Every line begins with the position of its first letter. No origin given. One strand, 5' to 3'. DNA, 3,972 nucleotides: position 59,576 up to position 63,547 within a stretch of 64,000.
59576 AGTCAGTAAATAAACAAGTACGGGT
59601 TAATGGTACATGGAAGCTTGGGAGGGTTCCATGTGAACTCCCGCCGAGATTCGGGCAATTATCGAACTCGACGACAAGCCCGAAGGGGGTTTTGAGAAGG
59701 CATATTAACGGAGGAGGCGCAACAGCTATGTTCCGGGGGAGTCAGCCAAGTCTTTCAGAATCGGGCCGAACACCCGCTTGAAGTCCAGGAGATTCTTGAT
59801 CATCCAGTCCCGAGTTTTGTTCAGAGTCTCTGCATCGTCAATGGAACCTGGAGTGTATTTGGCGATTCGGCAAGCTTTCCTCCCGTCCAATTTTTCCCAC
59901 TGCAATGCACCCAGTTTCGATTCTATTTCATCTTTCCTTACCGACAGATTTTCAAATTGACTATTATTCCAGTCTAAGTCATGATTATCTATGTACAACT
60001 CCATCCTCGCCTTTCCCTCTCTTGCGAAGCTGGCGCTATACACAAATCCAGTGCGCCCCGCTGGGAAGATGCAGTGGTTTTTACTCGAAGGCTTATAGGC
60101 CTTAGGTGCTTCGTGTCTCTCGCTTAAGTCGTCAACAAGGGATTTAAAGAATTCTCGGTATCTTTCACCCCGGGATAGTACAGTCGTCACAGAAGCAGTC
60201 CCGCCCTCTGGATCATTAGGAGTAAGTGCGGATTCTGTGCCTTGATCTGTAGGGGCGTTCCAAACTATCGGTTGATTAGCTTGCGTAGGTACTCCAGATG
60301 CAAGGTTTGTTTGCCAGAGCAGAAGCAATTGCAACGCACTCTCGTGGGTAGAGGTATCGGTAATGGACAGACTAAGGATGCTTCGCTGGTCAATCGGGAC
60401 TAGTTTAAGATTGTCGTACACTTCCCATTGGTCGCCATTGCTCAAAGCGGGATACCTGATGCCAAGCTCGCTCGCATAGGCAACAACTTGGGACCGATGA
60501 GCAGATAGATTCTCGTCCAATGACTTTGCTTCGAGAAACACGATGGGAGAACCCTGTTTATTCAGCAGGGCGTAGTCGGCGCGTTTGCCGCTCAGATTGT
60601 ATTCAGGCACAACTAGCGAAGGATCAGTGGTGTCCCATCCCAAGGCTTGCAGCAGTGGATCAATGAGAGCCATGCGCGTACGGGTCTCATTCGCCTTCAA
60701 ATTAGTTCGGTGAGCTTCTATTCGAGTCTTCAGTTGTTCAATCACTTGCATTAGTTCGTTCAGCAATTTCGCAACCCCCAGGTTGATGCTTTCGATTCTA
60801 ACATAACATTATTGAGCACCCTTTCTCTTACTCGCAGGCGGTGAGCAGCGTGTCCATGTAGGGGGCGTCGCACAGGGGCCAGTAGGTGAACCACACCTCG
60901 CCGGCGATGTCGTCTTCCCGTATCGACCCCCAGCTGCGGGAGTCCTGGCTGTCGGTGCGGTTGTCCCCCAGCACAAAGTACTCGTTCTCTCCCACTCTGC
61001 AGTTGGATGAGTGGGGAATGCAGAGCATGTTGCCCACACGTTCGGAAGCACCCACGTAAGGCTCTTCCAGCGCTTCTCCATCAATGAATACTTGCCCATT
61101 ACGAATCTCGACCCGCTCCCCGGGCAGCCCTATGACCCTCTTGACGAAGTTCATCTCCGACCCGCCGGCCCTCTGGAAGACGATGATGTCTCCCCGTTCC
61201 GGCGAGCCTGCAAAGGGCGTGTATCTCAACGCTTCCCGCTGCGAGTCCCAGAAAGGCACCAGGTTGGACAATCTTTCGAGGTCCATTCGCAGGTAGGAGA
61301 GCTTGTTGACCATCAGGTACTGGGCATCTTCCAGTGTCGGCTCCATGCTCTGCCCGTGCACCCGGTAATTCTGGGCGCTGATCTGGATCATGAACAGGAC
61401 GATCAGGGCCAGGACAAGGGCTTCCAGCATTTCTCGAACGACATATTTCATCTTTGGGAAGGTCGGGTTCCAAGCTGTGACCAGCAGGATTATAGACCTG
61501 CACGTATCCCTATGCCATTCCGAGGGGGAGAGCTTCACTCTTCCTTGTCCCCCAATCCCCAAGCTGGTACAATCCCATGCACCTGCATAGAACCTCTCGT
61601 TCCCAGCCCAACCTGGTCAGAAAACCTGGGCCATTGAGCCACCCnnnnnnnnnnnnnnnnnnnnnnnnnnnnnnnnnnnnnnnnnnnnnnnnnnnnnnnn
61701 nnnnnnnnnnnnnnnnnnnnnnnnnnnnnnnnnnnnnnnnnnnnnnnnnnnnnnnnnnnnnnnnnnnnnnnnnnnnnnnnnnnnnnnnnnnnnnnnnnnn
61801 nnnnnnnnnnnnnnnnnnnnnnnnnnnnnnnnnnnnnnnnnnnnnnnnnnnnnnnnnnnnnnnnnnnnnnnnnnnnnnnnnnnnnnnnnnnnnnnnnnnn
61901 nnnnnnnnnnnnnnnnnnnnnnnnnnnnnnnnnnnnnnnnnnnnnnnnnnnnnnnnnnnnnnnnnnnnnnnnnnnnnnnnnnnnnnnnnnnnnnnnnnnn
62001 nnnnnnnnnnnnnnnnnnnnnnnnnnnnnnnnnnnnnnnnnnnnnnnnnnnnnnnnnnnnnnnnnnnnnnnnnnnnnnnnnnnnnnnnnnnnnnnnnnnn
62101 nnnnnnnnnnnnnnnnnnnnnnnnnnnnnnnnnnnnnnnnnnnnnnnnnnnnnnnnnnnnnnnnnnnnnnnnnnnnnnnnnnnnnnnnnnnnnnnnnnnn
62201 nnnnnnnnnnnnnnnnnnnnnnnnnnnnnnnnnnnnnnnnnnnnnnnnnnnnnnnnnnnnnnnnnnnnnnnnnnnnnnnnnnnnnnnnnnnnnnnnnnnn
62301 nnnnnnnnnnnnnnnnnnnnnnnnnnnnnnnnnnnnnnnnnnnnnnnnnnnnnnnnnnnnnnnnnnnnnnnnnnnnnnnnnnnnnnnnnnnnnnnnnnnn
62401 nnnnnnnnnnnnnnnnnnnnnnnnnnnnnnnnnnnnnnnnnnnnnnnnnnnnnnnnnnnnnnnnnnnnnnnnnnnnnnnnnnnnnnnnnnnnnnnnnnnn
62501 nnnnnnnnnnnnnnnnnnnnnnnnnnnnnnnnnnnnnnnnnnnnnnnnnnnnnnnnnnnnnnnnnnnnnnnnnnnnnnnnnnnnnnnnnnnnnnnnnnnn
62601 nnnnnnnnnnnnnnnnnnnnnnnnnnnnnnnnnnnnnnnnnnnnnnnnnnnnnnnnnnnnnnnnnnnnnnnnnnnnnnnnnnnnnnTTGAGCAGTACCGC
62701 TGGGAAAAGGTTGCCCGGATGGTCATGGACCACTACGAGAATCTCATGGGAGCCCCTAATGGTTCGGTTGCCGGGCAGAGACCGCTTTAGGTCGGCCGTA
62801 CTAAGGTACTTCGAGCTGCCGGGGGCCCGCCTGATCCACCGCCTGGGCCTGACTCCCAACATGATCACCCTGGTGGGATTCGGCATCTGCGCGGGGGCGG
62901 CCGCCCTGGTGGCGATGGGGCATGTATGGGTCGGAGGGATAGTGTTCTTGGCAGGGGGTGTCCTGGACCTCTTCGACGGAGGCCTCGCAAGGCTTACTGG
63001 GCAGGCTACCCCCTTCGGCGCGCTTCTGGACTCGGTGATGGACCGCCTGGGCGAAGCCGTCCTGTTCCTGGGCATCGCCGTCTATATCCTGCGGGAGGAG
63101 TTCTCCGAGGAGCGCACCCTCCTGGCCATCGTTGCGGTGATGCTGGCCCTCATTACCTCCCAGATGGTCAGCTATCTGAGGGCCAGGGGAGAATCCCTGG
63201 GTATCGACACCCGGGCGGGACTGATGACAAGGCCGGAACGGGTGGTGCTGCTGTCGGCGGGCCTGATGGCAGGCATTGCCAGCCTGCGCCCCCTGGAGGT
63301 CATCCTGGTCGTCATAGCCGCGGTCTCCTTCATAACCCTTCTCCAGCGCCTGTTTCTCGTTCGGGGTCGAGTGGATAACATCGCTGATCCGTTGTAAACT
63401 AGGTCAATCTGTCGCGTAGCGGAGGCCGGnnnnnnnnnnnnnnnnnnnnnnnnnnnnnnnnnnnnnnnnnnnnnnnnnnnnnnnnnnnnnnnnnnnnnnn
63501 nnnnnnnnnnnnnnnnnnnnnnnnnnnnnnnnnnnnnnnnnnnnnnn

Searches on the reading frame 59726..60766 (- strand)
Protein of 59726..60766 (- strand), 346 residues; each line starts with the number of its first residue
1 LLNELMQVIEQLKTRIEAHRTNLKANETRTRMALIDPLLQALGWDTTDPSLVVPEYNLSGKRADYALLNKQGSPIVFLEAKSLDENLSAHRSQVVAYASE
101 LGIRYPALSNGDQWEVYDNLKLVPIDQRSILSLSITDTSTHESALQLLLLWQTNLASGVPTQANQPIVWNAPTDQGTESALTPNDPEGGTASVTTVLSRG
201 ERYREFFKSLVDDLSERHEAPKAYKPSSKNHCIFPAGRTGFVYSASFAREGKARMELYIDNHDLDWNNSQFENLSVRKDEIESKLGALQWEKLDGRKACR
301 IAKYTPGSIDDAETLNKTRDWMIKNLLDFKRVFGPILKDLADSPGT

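Call 48: search_protein_families(library=pfam, proteins=[window:59726-60766:-], max_evalue=0.00001)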
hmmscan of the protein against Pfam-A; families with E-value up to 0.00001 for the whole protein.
window:59726-60766:- (346 aa): 2 families
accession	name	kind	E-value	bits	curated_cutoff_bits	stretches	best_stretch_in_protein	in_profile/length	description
PF14088.11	DUF4268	-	3.8e-23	82.5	27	1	203-336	2-139/140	Domain of unknown function (DUF4268)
PF04313.20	HSDR_N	-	9.1e-10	39.2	25.1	0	59-120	124-193/198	Type I restriction enzyme R protein N terminus (HSDR_N)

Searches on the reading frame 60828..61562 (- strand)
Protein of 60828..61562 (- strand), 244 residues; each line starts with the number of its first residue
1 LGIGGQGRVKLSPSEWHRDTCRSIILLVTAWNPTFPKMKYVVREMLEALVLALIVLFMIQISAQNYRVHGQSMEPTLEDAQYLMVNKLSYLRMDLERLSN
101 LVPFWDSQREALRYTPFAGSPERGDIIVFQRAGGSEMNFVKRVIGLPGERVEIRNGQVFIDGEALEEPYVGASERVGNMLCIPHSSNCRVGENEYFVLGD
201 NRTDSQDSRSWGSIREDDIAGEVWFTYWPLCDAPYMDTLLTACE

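Call 48: search_protein_families(library=pfam, proteins=[window:60828-61562:-], max_evalue=0.00001)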
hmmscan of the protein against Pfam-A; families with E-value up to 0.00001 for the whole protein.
window:60828-61562:- (244 aa): 1 family
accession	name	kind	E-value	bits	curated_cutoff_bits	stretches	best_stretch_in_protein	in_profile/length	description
PF10502.14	Peptidase_S26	-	2.5e-45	154.9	22.9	1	44-228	3-168/168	Signal peptidase, peptidase S26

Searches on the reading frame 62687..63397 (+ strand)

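Call 48: search_protein_families(library=pfam, proteins=[window:62687-63397:+], max_evalue=0.00001)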
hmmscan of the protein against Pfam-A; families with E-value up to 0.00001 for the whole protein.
window:62687-63397:+ (236 aa): 1 family
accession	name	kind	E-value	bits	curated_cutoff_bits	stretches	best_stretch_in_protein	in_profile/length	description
PF01066.26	CDP-OH_P_transf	-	2.2e-16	61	22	1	56-213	3-148/152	CDP-alcohol phosphatidyltransferase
